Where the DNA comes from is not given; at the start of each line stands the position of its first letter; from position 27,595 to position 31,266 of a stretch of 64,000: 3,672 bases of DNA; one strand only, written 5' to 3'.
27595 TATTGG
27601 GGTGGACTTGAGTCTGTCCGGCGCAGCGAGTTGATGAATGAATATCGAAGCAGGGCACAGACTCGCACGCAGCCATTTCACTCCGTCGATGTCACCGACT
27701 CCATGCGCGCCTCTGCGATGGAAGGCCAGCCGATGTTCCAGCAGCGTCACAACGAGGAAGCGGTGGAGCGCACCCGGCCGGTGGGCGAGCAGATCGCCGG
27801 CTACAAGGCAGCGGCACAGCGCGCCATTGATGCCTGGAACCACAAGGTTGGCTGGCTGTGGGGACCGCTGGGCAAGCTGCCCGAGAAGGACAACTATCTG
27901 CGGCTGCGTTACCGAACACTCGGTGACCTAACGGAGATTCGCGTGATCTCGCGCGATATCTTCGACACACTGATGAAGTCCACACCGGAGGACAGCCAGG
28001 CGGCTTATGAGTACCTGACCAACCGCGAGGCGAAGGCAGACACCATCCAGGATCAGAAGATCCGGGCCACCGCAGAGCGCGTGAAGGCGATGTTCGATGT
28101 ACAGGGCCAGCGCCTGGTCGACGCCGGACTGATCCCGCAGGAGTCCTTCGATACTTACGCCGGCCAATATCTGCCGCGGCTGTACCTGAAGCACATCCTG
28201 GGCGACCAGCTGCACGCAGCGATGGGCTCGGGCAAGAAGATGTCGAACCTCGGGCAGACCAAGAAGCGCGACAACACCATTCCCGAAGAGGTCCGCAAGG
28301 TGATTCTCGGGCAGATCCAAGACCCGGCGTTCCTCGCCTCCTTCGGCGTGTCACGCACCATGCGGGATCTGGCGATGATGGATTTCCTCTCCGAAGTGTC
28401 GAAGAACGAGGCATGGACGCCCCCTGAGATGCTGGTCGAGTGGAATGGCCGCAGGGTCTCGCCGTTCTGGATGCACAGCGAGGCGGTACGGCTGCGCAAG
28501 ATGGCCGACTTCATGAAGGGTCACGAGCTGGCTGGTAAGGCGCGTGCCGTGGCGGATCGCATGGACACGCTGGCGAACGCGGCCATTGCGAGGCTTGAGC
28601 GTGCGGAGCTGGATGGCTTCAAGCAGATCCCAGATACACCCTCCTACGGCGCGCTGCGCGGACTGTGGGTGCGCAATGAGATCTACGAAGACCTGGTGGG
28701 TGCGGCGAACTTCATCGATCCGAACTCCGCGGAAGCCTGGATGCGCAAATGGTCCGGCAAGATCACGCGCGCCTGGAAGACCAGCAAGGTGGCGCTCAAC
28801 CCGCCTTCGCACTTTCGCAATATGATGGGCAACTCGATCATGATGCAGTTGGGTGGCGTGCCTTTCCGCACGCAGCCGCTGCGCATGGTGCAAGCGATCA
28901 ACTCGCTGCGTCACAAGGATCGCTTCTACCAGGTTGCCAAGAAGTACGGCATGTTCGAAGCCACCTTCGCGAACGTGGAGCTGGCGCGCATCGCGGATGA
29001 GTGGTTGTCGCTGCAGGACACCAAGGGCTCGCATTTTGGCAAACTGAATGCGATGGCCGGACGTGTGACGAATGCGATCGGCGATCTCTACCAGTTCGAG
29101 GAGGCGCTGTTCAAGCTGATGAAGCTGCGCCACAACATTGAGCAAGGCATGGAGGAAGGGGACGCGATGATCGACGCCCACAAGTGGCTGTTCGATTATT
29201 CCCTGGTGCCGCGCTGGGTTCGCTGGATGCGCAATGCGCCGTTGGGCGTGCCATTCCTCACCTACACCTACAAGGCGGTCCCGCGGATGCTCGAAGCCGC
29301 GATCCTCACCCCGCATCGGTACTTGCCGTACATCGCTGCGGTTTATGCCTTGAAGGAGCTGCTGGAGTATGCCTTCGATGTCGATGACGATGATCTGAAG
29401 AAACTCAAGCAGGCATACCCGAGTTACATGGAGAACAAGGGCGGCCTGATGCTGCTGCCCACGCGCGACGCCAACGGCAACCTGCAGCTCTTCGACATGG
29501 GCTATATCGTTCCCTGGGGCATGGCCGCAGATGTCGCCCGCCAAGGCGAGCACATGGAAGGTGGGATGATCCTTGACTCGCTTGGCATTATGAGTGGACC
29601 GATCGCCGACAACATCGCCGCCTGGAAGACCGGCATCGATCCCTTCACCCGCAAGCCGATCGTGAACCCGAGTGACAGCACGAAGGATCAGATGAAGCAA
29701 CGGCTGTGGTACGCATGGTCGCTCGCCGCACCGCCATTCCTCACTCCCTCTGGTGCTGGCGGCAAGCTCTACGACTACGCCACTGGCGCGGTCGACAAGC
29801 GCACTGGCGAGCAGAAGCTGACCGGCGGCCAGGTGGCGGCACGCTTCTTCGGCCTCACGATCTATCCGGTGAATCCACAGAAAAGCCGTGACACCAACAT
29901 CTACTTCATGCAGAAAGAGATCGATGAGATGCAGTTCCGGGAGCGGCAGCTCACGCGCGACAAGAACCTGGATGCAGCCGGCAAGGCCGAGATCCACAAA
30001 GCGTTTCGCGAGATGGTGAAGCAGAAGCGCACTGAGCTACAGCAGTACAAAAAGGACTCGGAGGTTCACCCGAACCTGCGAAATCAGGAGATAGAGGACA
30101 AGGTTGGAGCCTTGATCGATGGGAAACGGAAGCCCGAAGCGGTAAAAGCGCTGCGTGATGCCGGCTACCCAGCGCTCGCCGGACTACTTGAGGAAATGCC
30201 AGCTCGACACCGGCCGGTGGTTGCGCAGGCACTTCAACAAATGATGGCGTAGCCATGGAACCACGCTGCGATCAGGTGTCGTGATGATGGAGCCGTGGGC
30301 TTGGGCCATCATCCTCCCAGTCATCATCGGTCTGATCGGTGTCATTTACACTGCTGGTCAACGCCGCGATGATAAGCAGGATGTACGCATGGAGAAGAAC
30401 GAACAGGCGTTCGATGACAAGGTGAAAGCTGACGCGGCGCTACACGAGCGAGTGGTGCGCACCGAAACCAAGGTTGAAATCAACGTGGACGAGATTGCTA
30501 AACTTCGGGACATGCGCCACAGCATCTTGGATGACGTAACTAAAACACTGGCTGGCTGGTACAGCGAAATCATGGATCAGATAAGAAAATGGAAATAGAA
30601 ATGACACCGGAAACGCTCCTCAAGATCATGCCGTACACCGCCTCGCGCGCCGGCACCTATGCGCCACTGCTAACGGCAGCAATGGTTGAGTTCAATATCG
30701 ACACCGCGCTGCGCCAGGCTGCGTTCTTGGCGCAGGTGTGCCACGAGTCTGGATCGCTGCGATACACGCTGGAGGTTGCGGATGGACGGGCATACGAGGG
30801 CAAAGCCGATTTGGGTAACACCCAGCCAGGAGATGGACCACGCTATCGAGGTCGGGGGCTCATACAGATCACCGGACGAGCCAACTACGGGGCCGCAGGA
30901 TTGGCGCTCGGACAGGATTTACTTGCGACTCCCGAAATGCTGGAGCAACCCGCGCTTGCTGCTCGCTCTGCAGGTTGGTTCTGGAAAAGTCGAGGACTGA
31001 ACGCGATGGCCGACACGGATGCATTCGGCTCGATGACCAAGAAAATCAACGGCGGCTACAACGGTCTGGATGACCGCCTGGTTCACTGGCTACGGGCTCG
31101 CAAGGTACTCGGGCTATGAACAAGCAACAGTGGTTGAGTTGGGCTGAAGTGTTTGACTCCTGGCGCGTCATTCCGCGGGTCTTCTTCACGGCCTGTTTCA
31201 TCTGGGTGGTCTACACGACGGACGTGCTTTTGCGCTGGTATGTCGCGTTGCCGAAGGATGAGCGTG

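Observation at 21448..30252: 2934-aa giant protein with an embedded inorganic-pyrophosphatase-like signature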

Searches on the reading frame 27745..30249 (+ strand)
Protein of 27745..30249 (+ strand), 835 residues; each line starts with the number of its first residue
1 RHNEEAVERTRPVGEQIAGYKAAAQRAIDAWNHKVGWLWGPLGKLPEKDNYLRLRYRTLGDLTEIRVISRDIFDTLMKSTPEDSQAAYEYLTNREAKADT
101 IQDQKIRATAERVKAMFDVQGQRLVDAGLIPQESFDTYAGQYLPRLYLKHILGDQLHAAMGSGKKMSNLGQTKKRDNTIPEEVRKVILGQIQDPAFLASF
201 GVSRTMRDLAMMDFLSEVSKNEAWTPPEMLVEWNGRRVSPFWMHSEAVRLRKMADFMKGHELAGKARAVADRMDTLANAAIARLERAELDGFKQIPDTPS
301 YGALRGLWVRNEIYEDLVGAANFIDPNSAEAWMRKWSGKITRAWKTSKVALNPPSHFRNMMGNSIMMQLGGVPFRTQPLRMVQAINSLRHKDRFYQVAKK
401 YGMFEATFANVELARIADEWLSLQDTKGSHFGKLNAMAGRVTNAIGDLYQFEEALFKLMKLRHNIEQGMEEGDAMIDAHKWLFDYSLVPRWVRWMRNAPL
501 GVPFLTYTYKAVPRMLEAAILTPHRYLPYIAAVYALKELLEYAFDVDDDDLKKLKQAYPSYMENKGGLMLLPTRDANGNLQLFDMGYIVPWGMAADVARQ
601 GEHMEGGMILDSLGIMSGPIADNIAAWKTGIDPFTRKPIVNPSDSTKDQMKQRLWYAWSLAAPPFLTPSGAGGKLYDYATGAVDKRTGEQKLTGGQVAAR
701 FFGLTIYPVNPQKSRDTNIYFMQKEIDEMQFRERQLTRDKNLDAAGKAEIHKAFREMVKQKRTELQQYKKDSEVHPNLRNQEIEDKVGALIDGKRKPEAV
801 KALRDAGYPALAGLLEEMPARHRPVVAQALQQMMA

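Call 34: search_solved_structures(query=A2, max_evalue=1, show_alignments=1)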
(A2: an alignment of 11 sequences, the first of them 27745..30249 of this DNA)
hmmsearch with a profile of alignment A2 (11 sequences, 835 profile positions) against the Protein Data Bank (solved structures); distinct sequences matched with E-value up to 1: 6.
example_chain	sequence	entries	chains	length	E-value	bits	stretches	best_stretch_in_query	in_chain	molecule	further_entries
3zmf_A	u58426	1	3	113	0.1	13.8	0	409-461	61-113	GENERAL CONTROL PROTEIN GCN4, PUTATIVE INNER MEMBRANE PROTEIN, GENERAL CONTROL PROTEIN GCN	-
5apz_A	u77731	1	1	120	0.14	13.3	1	383-461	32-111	GENERAL CONTROL PROTEIN GCN4, NOR1 TCAR0761, GENERAL CONTROL PROTEIN GCN4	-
2yo2_A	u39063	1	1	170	0.17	13.1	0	409-462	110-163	GENERAL CONTROL PROTEIN GCN4, PUTATIVE INNER MEMBRANE PROTEIN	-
2wpr_A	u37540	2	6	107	0.25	12.5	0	409-462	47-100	TRIMERIC AUTOTRANSPORTER ADHESIN FRAGMENT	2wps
2xzr_A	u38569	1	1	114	0.43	11.7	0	422-462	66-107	IMMUNOGLOBULIN-BINDING PROTEIN EIBD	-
5app_A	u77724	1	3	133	0.74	11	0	433-475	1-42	General control protein GCN4,GENERAL CONTROL PROTEIN GCN4, OUTER MEMBRANE PROTEIN 100,Gene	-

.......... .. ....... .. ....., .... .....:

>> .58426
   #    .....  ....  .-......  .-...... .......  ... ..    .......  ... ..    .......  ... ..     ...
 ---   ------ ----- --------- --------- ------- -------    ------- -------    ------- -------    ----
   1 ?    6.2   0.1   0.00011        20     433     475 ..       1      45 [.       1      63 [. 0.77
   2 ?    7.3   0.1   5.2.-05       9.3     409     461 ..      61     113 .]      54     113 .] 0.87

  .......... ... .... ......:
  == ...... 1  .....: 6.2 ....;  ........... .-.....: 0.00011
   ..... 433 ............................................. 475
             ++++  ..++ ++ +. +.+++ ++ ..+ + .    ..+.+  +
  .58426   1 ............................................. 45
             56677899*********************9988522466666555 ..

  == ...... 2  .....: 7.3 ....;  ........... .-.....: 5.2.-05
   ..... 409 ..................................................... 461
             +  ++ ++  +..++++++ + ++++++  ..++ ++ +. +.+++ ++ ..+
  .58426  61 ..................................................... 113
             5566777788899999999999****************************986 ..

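Call 46: predict_structure(alignment_id=A2)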
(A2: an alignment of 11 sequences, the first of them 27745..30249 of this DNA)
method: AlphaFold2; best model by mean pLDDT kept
length: 835 residues; sequences in the alignment: 11
mean_pLDDT: 67.1   pTM: 0.61
mean pLDDT of the five models: 67.1, 66.5, 64.6, 61.1, 57.9
residues with pLDDT >= 90: 41; 70-90: 374; 50-70: 235; < 50: 185
segments of 3 or more residues with pLDDT < 50: 1-19, 34-39, 148-190, 323-341, 414-442, 499-503, 604-617, 619-625, 633-637, 660-671, 685-689, 782-785, 825-835
pLDDT, mean of each block of 10 residues (from residue 1): 31 38 59 48 77 89 83 84 88 86 93 89 76 75 56 40 35 40 45 73 79 85 86 81 85 71 80 89 79 79 82 77 43 42 53 61 82 81 81 90 73 46 42 45 54 83 92 88 71 57 56 74 78 69 71 73 58 67 67 60 47 42 51 51 60 59 45 57 46 58 62 77 80 79 77 86 87 75 51 74 73 61 46 39
secondary structure, 60 per line:
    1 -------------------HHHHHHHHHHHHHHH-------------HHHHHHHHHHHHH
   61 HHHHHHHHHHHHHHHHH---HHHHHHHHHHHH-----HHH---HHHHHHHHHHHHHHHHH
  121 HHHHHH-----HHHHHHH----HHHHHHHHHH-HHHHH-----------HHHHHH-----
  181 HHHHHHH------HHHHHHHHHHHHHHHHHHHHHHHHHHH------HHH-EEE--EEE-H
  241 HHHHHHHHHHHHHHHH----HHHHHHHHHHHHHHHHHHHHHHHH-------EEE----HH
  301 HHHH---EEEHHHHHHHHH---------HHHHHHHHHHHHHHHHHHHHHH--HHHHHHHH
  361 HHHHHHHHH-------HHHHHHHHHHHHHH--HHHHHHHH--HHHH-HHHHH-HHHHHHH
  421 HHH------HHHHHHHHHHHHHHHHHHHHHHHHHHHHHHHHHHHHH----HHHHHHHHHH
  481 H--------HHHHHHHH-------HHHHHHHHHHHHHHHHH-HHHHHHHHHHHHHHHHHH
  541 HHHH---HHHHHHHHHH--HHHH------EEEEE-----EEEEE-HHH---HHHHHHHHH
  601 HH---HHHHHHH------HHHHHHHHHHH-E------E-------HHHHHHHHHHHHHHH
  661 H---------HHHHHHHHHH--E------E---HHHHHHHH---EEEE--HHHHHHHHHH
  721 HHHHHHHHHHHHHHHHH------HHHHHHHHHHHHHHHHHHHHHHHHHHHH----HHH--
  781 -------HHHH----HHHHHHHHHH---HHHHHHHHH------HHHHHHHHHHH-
elements in order (helices of 4 or more, strands of 3 or more residues): H20-34 H48-77 H81-92 H104-126 H132-138 H143-152 H154-158 H170-175 H181-187 H194-220 E231-233 E236-238 H240-256 H261-284 E292-294 H299-304 E308-310 H311-319 H329-350 H353-369 H377-390 H393-400 H403-406 H408-412 H414-423 H430-466 H471-481 H490-497 H505-521 H523-544 H548-557 H560-563 E570-574 E580-584 H592-602 H606-612 H619-629 H646-661 H671-680 H694-701 E705-708 H711-737 H744-771 H788-791 H796-805 H809-817 H824-834

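Call 88: search_protein_families(library=phrogs, alignment_id=A2, max_evalue=0.001)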
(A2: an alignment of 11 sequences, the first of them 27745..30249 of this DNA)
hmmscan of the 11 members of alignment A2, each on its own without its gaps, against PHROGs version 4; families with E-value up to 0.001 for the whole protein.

A. member 1, window:27745-30249:+ (835 aa): 0 families

B. families by the number of members that match (of 11 scanned): 1 family
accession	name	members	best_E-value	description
phrog_22602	-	2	0.00053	virion structural protein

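Call 90: fold_search(model_id=the predicted structure, library=viral)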
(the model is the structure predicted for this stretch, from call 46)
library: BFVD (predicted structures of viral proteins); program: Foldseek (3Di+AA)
matches with E <= 10: 229; with E <= 0.001: 56
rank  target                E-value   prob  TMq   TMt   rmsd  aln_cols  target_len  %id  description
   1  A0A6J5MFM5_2          5.8e-21  1.00  0.60  0.52   9.1       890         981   17  ART-PolyVal-like domain-containing protein [uncultured Caudovirales phage]
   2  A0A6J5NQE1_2          6.0e-21  1.00  0.60  0.65   9.3       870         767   19  Zeta toxin domain containing protein [uncultured Caudovirales phage]
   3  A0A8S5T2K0            2.2e-20  1.00  0.61  0.55   9.5       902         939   18  Large polyvalent protein associated domain-containing protein (Fragment) [Myoviridae sp. ct5ra14]
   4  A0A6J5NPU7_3          3.4e-20  1.00  0.60  0.44   9.4       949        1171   18  Helicase/UvrB, N-terminal [uncultured Caudovirales phage]
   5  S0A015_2              3.1e-14  1.00  0.46  0.42  21.2      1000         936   13  Uncharacterized protein [Cellulophaga phage phi19:3]
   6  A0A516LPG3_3          8.5e-13  1.00  0.37  0.30  23.5      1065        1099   14  (no name in the UniProt tables at hand)
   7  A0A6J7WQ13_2          5.6e-12  1.00  0.50  0.44  14.1       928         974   14  Large polyvalent protein associated domain-containing protein [uncultured Caudovirales phage]
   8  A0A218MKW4            6.4e-12  1.00  0.53  0.39  15.9       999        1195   12  Uncharacterized protein [uncultured virus]
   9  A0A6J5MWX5            1.6e-11  1.00  0.32  0.24  31.0       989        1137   14  Large polyvalent protein associated domain-containing protein [uncultured Caudovirales phage]
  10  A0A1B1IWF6            1.8e-10  1.00  0.48  0.29  19.1       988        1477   13  (no name in the UniProt tables at hand)
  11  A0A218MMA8            1.2e-09  1.00  0.40  0.36  19.2       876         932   12  Large polyvalent protein associated domain-containing protein [uncultured virus]
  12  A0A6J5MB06            2.2e-09  1.00  0.32  0.28  23.4       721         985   14  Large polyvalent protein associated domain-containing protein [uncultured Caudovirales phage]
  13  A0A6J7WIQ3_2          1.1e-08  1.00  0.34  0.30  24.6      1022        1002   12  Large polyvalent protein associated domain-containing protein [uncultured Caudovirales phage]
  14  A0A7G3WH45            5.8e-08  1.00  0.45  0.36  19.9      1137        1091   11  Uncharacterized protein [Arthronema virus TR020]
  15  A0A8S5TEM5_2          8.7e-08  1.00  0.39  0.30  22.5       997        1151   12  Large polyvalent protein associated domain 38 [Siphoviridae sp. ct1yA16]
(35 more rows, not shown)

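Call 101: search_dna_similar(query=window:27745-30249:+, collection=phages, mode=protein, max_rows=30, max_evalue=0.01)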
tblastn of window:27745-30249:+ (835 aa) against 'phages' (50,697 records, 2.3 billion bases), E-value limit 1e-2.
Records with a match: 6; places in all: 6; records where one place covers at least 80% of the query: 1.
Best place of each record, by identity: <60% 6.
By first word of the organism name: Bacteriophage 4; Caudoviricetes 1; Pseudoalteromonas 1.
By host as written in the record: Helicobacter pullorum 2; - 1; Helicobacter pullorum NCTC 12824 1; Helicobacter pullorum NCTC 12824 genome 1; Pseudoalteromonas nigrifaciens 1.
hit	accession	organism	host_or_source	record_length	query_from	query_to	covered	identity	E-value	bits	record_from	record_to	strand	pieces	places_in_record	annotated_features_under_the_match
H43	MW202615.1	Caudoviricetes sp.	Manatee Spring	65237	39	767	87%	26.3%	1e-54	212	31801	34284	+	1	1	DNA repair protein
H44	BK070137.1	Bacteriophage sp.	Helicobacter pullorum NCTC 12824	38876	107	518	49%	22.2%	6e-7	60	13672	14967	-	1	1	hypothetical protein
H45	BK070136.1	Bacteriophage sp.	Helicobacter pullorum NCTC 12824 genome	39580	107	518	49%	22.2%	6e-7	60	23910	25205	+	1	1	hypothetical protein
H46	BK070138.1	Bacteriophage sp.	Helicobacter pullorum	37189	107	518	49%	22.2%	1e-6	59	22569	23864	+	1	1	hypothetical protein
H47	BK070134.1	Bacteriophage sp.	Helicobacter pullorum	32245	107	518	49%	22.2%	1e-6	59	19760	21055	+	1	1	none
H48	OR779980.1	Pseudoalteromonas phage vB_Pun_Y3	Pseudoalteromonas nigrifaciens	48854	301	591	35%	22.9%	1e-3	49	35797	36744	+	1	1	ADP-ribosyltransferase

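Call 105: find_related_loci(query=A2, collection=genome_contigs, flank=6000)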
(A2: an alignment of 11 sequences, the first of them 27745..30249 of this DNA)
Query A2 (835 aa) in genome_contigs; peptide patterns used: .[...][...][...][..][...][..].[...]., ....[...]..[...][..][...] (x = any residue, [..] = any of these).
48 stretches matched a pattern; 9 encode a relative of the query (tblastn E <= 1e-3); 9 distinct loci.
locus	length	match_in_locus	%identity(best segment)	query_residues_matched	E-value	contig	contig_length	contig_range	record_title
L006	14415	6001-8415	39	7-774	4e-175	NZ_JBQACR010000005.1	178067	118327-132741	Pelomicrobium sp. G1 NODE_5_length_178067_cov_269.993236, whole genome shotgun sequence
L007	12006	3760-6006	40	42-774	4e-163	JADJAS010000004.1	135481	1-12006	MAG: Rhodocyclaceae bacterium isolate AalW_18-Q3-R10-53_BATAC.909 tig00019325-10-1358190, whole genome shotgun sequence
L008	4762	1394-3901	35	1-818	6e-160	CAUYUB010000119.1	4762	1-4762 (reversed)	Gammaproteobacteria bacterium strain CCP3-SC15AN1 genome assembly, contig: CCP3SC15_Contig_207, whole genome shotgun seq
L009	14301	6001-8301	38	20-774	4e-155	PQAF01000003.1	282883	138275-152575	MAG: Rhodocyclales bacterium isolate FeB_8 contig_47, whole genome shotgun sequence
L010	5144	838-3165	37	19-784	9e-151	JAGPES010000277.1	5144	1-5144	MAG: Pseudomonadales bacterium isolate Gw_SlDig_bin_13 Gw_SlDig_36915_length_5144_cov_3.638230, whole genome shotgun seq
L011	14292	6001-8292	35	42-786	7e-136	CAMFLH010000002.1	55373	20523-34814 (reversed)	MAG: uncultured Uliginosibacterium sp. isolate SRR12456162_bin.5_metaWRAP_v1.3_MAG genome assembly, contig: ERZ12289962.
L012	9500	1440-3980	39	24-781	5e-120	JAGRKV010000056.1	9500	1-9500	MAG: Hyphomicrobiaceae bacterium isolate HKST-UBA48 k127_2213980, whole genome shotgun sequence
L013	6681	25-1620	41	263-779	2e-113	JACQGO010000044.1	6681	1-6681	MAG: Betaproteobacteria bacterium isolate NC_groundwater_1075_Ag_S2p5_65_1559 S_2p5_S6_coassembly_k141_428346, whole gen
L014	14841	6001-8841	29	42-785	3e-76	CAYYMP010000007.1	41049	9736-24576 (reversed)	MAG TPA_asm: uncultured Dehalococcoidales bacterium isolate SRP134809_co1_506 genome assembly, contig: NODE_1643_length_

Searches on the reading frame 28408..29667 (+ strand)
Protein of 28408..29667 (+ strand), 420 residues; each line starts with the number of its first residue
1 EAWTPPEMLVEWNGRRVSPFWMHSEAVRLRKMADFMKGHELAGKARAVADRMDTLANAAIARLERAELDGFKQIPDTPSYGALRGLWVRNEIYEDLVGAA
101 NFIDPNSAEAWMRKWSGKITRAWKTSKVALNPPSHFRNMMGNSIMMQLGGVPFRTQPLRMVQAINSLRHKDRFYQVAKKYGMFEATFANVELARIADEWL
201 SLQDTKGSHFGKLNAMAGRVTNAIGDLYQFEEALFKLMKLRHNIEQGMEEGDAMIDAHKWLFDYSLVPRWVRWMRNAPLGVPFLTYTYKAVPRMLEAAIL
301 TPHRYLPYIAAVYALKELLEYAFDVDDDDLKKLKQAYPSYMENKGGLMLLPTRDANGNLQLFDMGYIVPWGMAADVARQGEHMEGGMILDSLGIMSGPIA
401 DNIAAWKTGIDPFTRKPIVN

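Call 11: search_protein_families(library=pfam, proteins=[window:28408-29667:+], max_evalue=5)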
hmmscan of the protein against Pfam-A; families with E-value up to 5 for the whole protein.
window:28408-29667:+ (420 aa): 1 family
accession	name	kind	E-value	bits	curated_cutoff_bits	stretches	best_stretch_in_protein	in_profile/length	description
PF15464.11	DUF4633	-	0.36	11.4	27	0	147-196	62-112/113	Domain of unknown function (DUF4633)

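Call 50: search_protein_families(library=ncbifam, proteins=[window:28408-29667:+], max_evalue=1)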
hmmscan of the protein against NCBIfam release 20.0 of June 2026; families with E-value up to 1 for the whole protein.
window:28408-29667:+ (420 aa): 0 families

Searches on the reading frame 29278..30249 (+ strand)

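Call 11: search_protein_families(library=pfam, proteins=[window:29278-30249:+], max_evalue=5)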
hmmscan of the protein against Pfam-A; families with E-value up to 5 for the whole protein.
window:29278-30249:+ (324 aa): 1 family
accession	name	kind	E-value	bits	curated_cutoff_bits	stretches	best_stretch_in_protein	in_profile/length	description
PF23082.1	Myb_DNA-binding_2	-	0.16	12.5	27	1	253-303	8-57/70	Myb-like DNA-binding domain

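Call 50: search_protein_families(library=ncbifam, proteins=[window:29278-30249:+], max_evalue=1)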
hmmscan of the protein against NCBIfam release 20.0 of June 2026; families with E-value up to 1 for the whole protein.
window:29278-30249:+ (324 aa): 1 family
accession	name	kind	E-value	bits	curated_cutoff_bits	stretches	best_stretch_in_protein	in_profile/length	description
NF005269.0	PRK06771.1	equivalog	0.25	12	90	1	241-295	26-78/97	hypothetical protein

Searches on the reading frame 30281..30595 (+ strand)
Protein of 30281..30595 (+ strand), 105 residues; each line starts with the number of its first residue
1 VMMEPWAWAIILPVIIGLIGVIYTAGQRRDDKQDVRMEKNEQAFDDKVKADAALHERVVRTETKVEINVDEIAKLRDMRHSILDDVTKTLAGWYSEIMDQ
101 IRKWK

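Call 7: search_protein_families(library=phrogs, proteins=[window:30281-30595:+], max_evalue=0.001)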
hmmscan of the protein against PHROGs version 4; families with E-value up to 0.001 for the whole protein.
window:30281-30595:+ (105 aa): 1 family
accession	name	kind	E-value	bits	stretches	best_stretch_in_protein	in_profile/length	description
phrog_1026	-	lysis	0.00026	22.2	1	1-77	3-70/85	Rz-like spanin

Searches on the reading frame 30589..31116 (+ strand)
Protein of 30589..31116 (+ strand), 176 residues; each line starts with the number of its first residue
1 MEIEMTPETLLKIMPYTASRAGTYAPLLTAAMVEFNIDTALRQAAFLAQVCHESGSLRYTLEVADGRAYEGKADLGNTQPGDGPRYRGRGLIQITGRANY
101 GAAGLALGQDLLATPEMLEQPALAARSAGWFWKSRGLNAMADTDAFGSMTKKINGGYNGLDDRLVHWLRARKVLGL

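Call 7: search_protein_families(library=phrogs, proteins=[window:30589-31116:+], max_evalue=0.001)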
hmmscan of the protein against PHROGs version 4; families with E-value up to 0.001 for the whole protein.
window:30589-31116:+ (176 aa): 9 families
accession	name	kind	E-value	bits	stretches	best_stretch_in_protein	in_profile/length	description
phrog_181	-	lysis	7.8e-64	217.9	1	2-175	329-531/769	endolysin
phrog_9506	-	lysis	2.2e-38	133.7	1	9-173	5-192/330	endolysin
phrog_26317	-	unknown function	4.9e-38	130.7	1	68-175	13-118/119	-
phrog_34417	-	unknown function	3.2e-32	113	1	2-173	3-194/326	-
phrog_14712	-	moron, auxiliary metabolic gene and host takeover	1.7e-30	107.4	1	34-174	35-187/322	chitinase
phrog_1519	-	lysis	9.2e-24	85.4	1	13-170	206-376/502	endolysin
phrog_317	-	lysis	1.8e-20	74.6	1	16-170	204-355/492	endolysin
phrog_3201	-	tail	3.8e-13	49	1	74-163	2102-2194/2408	tail fiber protein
phrog_12261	-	unknown function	6.9e-08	33.6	1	92-156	14-76/76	-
